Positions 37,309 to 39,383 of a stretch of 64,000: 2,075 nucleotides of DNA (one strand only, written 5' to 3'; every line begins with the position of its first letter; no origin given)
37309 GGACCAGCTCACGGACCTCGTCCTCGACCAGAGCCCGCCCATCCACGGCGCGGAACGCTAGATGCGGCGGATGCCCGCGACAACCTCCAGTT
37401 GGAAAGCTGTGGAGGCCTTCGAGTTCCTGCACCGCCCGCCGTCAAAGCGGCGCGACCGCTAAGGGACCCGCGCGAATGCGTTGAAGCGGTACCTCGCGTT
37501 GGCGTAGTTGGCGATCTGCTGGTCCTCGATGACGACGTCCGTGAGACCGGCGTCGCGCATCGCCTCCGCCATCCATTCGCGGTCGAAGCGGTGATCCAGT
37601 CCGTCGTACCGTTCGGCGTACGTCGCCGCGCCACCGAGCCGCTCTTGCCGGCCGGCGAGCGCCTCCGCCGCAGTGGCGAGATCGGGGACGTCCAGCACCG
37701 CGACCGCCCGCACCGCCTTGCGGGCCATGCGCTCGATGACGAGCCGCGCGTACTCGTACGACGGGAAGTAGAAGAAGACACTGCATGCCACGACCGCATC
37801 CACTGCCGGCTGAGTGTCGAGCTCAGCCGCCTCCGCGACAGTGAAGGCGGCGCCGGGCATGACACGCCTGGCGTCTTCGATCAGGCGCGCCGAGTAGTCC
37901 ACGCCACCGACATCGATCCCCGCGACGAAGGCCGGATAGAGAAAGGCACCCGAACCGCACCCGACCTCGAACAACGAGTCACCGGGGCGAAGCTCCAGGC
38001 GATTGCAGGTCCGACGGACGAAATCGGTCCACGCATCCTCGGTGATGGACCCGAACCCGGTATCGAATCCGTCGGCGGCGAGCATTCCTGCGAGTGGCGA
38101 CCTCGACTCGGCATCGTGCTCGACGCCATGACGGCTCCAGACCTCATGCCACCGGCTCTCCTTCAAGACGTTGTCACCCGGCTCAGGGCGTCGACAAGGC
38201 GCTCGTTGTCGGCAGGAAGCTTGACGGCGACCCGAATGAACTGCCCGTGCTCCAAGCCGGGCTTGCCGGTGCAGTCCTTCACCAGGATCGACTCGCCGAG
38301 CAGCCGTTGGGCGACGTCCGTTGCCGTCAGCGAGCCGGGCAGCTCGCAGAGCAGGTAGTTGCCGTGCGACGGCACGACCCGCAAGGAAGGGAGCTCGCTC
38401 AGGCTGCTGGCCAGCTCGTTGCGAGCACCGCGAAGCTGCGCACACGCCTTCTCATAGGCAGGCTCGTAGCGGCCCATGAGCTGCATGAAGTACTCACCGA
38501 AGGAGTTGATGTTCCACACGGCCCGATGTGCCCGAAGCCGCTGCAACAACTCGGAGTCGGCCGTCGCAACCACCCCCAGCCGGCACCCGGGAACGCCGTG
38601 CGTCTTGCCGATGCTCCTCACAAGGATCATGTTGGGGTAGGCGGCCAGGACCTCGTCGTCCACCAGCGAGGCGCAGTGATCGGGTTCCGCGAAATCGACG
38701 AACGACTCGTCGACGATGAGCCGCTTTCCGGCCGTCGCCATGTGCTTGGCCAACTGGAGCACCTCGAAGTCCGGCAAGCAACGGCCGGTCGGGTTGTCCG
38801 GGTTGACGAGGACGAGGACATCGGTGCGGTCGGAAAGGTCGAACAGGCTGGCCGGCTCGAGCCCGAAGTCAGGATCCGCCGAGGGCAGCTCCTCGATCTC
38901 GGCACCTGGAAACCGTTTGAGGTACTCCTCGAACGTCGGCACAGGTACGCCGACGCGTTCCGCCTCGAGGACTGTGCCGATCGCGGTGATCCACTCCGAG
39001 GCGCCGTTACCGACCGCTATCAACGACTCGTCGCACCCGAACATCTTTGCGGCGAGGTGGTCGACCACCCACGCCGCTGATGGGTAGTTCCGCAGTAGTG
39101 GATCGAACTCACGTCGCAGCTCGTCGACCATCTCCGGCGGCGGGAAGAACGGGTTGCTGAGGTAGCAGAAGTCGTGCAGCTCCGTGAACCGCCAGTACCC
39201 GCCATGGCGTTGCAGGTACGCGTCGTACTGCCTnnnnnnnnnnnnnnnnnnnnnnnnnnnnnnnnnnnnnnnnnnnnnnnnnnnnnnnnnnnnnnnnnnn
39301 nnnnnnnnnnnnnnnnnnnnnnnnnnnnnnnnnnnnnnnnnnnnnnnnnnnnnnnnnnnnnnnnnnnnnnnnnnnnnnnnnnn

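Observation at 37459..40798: licD + fused LicC-like cytidylyltransferase/CobD-HisC-like PLP enzyme + SAM methyltransferase: a candidate self-contained aminoalcohol-phosphate (phosphoethanolamine/phosphocholine-type) glycan-decoration module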

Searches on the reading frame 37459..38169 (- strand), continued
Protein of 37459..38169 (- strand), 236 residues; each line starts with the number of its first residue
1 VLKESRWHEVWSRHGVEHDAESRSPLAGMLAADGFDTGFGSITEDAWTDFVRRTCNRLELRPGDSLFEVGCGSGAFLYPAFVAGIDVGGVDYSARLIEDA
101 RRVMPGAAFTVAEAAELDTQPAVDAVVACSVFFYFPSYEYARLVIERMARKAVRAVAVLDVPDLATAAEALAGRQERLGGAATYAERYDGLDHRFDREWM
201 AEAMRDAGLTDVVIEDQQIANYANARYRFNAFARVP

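Call 67: fold_search(model_id=the predicted structure, library=pdb)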
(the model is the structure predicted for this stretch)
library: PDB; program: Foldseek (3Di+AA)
matches with E <= 10: 1974; with E <= 0.001: 1350
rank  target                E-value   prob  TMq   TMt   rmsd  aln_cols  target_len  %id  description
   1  3ocj                  2.8e-13  1.00  0.61  0.49   6.9       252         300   19  The crystal structure of a possilbe exported protein from Bordetella parapertussis (released 2010-10-06)
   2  4qdk_B                2.5e-12  1.00  0.61  0.65   4.6       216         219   17  Crystal structure of magnesium protoporphyrin IX methyltransferase (ChlM) from Synechocystis PCC 6803 with bound SAH (released 2014-08-06)
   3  4qdk_A                3.6e-12  1.00  0.59  0.63   5.2       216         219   17  Crystal structure of magnesium protoporphyrin IX methyltransferase (ChlM) from Synechocystis PCC 6803 with bound SAH (released 2014-08-06)
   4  4qdj                  5.5e-12  1.00  0.57  0.64   6.0       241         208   16  Crystal structure of magnesium protoporphyrin IX methyltransferase (ChlM) from Synechocystis PCC 6803 with bound SAM (released 2014-08-06)
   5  6f5z_A                1.6e-11  1.00  0.61  0.63   5.2       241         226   21  Complex between the Haloferax volcanii Trm112 methyltransferase activator and the Hvo_0019 putative methyltransferase (released 2018-07-11)
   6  3ccf_A                3.5e-11  1.00  0.55  0.55   7.2       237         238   14  Crystal structure of putative methyltransferase (YP_321342.1) from Anabaena variabilis ATCC 29413 at 1.90 A resolution (released 2008-03-11)
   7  9fce_A                3.7e-11  1.00  0.60  0.67   4.7       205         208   16  BelI in complex with SAM from Streptomyces sp. UCK14 (released 2024-08-21)
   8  5f8c_A                3.7e-11  1.00  0.59  0.41   6.1       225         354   19  Rv2258c-unbound (released 2016-06-29)
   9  9fcu_A                3.7e-11  1.00  0.60  0.65   5.4       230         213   17  CysG(N-16)-H121A mutant in complex with SAH from Kitasatospora cystarginea (released 2024-08-21)
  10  9fcy_B                3.9e-11  1.00  0.61  0.67   4.7       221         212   17  CysG(N-16)-R21K mutant in complex with SAH from Kitasatospora cystarginea (released 2024-08-21)
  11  9fcy_A                3.9e-11  1.00  0.61  0.67   5.2       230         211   17  CysG(N-16)-R21K mutant in complex with SAH from Kitasatospora cystarginea (released 2024-08-21)
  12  7pd7_C                4.2e-11  1.00  0.63  0.60   7.4       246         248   19  Crocagin methyl transferase CgnL (released 2022-08-17)
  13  7pd7_B                4.4e-11  1.00  0.62  0.59   7.8       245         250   19  Crocagin methyl transferase CgnL (released 2022-08-17)
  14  8zc7_B                4.4e-11  1.00  0.57  0.51   9.0       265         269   18  Crystallographic analysis of MitM, which catalyzes the post-mitosane modification in mitomycin biosynthesis (released 2024-11-27)
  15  7pd7_D                4.7e-11  1.00  0.58  0.55   9.2       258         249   17  Crocagin methyl transferase CgnL (released 2022-08-17)
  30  5wp4                  1.3e-10  1.00  0.57  0.31   7.8       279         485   14  Arabidopsis thaliana phosphoethanolamine N-methyltransferase 1 (AtPMT1, XIOPTL) in complex with SAH and phosphocholine (released 2017-11-15)
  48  8ys9_B                2.9e-10  1.00  0.58  0.64   6.2       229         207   21  Crystal structure of Phosphatidylethanolamine N-methyltransferase from R. thermophilum complexed with DMPE and SAH (released 2024-10-16)
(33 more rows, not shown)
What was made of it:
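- On PMT-type phosphoethanolamine N-methyltransferase: Foldseek ranks PMTs 30th and 47th, indistinguishable from generic class I methyltransferases (call 67).
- Closest known: Phosphoethanolamine N-methyltransferases. Different: Foldseek ranks them 30th to 48th with the same TM (about 0.57-0.59) as unrelated C- and O-methyltransferases (call 67).
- Foldseek TM is about 0.6 to many C-, N- and O-methyltransferases (call 67), so the methyl acceptor is unknown.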

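Call 89: search_protein_families(library=ncbifam, proteins=[L025:5217-7004:+, L026:3734-5581:+], max_evalue=1e-20)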
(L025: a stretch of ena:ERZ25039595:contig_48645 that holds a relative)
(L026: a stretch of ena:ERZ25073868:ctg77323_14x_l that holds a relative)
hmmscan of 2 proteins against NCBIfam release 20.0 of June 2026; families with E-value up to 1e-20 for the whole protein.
L025:5217-7004:+ (595 aa): 5 families
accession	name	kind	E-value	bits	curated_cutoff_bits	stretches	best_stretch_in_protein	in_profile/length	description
TIGR01140.1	L_thr_O3P_dcar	equivalog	1.1e-45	156.3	290.55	1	292-587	41-330/331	threonine-phosphate decarboxylase CobD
TIGR01141.1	hisC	equivalog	1.5e-31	109.5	276.55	1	273-588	30-347/349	histidinol-phosphate transaminase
NF005915.1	PRK07908.1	equivalog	8e-28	97.8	360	1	267-587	16-331/332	Rv2231c family histidinol phosphate aminotransferase CobC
NF006225.0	PRK08354.1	equivalog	1.5e-21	77.1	288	1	315-587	60-312/318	putative aminotransferase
NF053748.1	bifunc_CobBC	exception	8.9e-21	73.9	950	0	316-587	531-796/797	bifunctional hydrogenobyrinic acid a,c-diamide synthase/histidinol phosphate aminotransferase CobBC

L026:3734-5581:+ (615 aa): 7 families
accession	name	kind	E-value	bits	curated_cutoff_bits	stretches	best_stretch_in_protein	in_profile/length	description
TIGR01140.1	L_thr_O3P_dcar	equivalog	3.9e-51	174.1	290.55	1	286-604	31-330/331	threonine-phosphate decarboxylase CobD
TIGR01141.1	hisC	equivalog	1.4e-39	136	276.55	1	290-604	37-346/349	histidinol-phosphate transaminase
NF005915.1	PRK07908.1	equivalog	1.2e-28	100.5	360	1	323-604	60-331/332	Rv2231c family histidinol phosphate aminotransferase CobC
NF003496.0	PRK05166.1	equivalog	8e-24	84.1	540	1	310-607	73-369/373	histidinol-phosphate transaminase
NF006225.0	PRK08354.1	equivalog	1e-23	84.2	288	1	327-604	62-312/318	putative aminotransferase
NF053748.1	bifunc_CobBC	exception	4e-22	78.4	950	1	325-604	530-796/797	bifunctional hydrogenobyrinic acid a,c-diamide synthase/histidinol phosphate aminotransferase CobBC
NF002877.0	PRK03317.1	equivalog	2e-21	76.2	409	1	374-578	150-342/374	histidinol-phosphate transaminase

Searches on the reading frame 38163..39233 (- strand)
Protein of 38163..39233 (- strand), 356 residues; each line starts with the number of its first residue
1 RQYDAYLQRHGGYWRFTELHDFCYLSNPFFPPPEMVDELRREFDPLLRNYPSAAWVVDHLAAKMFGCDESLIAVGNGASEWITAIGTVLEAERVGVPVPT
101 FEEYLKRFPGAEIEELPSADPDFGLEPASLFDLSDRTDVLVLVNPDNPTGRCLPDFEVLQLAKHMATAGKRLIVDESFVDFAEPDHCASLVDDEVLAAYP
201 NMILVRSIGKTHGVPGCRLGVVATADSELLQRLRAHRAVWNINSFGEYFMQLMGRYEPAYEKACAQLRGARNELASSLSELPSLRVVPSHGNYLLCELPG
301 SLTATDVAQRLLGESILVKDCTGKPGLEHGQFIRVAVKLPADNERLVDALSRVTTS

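Call 28: search_solved_structures(query=window:38163-39233:-, max_evalue=1e-10, show_alignments=3)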
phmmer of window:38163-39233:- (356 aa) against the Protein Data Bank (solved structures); distinct sequences matched with E-value up to 1e-10: 14.
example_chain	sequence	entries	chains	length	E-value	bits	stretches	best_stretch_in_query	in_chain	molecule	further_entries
6oux_A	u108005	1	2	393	3.9e-40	141.5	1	21-353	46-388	Threonine phosphate decarboxylase-like enzyme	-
1lc5_A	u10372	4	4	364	3.8e-34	121.8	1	18-355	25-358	L-Threonine-O-3-Phosphate Decarboxylase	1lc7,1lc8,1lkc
3ftb_A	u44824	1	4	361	9.9e-24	87.5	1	16-353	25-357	Histidinol-phosphate aminotransferase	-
3euc_A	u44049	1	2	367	6e-23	84.9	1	24-350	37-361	Histidinol-phosphate aminotransferase 2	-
3hdo_A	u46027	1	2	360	7.8e-20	74.7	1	26-344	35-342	Histidinol-phosphate aminotransferase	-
3p1t_A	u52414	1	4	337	2.5e-19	73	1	57-352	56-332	Putative histidinol-phosphate aminotransferase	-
8bj1_A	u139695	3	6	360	4.2e-19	72.3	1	26-353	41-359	histidinol-phosphate aminotransferase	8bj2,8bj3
8bj4_A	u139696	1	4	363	4.3e-19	72.3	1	26-353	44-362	histidinol-phosphate aminotransferase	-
3fkd_A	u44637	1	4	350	7.7e-19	71.4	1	47-351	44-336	L-threonine-O-3-phosphate decarboxylase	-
3ffh_A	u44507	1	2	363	8e-15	58.2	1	68-298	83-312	Histidinol-phosphate aminotransferase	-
1fg3_A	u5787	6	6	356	1.1e-13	54.5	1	62-351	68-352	HISTIDINOL PHOSPHATE AMINOTRANSFERASE | HISTIDINOL-PHOSPHATE AMINOTRANSFERASE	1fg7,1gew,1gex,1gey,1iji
1h1c_A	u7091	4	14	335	4.2e-12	49.3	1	15-296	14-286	HISTIDINOL-PHOSPHATE AMINOTRANSFERASE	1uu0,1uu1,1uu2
2f8j_A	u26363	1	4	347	4.6e-12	49.1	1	15-296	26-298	Histidinol-phosphate aminotransferase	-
3get_A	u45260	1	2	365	1.2e-11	47.7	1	25-346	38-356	Histidinol-phosphate aminotransferase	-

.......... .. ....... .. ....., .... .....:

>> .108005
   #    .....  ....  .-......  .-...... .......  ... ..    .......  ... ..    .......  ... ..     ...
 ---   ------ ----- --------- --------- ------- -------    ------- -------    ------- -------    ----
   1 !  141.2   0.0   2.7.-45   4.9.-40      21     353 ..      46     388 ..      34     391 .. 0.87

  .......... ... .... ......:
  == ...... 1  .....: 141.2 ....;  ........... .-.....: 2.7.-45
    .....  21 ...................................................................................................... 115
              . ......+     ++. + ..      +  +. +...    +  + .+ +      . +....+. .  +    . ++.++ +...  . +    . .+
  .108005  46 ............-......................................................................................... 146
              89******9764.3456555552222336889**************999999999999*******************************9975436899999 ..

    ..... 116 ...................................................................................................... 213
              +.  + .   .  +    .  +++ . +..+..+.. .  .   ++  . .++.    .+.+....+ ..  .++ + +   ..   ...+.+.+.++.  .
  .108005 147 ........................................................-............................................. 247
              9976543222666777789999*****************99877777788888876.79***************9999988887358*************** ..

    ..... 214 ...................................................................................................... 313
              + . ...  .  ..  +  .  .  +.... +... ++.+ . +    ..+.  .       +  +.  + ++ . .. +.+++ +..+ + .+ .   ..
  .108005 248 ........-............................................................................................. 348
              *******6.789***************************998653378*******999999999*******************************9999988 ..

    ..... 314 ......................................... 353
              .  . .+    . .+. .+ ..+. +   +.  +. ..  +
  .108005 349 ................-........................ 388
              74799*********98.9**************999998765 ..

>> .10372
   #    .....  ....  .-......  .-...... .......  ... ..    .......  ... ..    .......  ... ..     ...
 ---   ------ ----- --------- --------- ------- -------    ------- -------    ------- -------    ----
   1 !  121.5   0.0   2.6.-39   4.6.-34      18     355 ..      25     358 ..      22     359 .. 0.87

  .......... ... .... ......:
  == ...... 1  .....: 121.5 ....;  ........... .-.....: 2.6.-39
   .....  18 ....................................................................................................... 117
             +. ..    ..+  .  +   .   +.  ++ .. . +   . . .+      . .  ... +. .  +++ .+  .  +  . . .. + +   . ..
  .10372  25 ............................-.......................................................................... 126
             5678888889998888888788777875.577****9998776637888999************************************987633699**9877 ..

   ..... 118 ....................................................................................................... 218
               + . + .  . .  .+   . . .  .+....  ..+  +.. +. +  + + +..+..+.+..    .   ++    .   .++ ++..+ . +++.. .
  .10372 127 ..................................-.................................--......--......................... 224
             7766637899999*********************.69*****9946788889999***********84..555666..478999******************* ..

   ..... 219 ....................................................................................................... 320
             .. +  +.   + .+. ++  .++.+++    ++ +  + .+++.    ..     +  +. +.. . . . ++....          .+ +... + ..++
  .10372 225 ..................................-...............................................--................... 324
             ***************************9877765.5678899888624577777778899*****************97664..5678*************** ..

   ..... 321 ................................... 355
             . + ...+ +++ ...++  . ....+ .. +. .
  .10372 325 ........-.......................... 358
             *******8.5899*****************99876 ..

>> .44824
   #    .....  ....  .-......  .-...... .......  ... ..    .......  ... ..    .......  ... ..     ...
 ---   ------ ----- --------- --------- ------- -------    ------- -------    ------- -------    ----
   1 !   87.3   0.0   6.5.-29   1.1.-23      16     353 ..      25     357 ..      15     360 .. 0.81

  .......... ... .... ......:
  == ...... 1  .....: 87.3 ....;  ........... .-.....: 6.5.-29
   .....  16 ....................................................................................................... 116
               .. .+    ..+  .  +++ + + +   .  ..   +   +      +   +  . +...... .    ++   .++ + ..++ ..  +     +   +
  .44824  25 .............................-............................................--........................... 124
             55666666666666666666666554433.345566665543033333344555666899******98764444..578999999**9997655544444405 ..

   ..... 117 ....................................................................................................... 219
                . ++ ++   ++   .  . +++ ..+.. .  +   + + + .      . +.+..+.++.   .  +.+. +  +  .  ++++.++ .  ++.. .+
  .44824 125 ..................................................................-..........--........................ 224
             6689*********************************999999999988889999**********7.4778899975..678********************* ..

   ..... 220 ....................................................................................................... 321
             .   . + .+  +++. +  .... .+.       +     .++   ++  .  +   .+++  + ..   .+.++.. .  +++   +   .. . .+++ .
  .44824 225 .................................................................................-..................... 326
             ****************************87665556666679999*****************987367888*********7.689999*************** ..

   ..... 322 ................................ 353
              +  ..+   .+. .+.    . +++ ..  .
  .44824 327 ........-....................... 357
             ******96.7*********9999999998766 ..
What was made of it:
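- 38163..39233 (-): C-terminal half of the fusion (aa about 251-606): CobD-like fold-type I PLP enzyme, the predicted O-phospho-amino-acid decarboxylase. PDB 6oux (SMUL_1544) matches at E=4e-40 and 1lc5 (CobD) at E=4e-34 (call 28).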
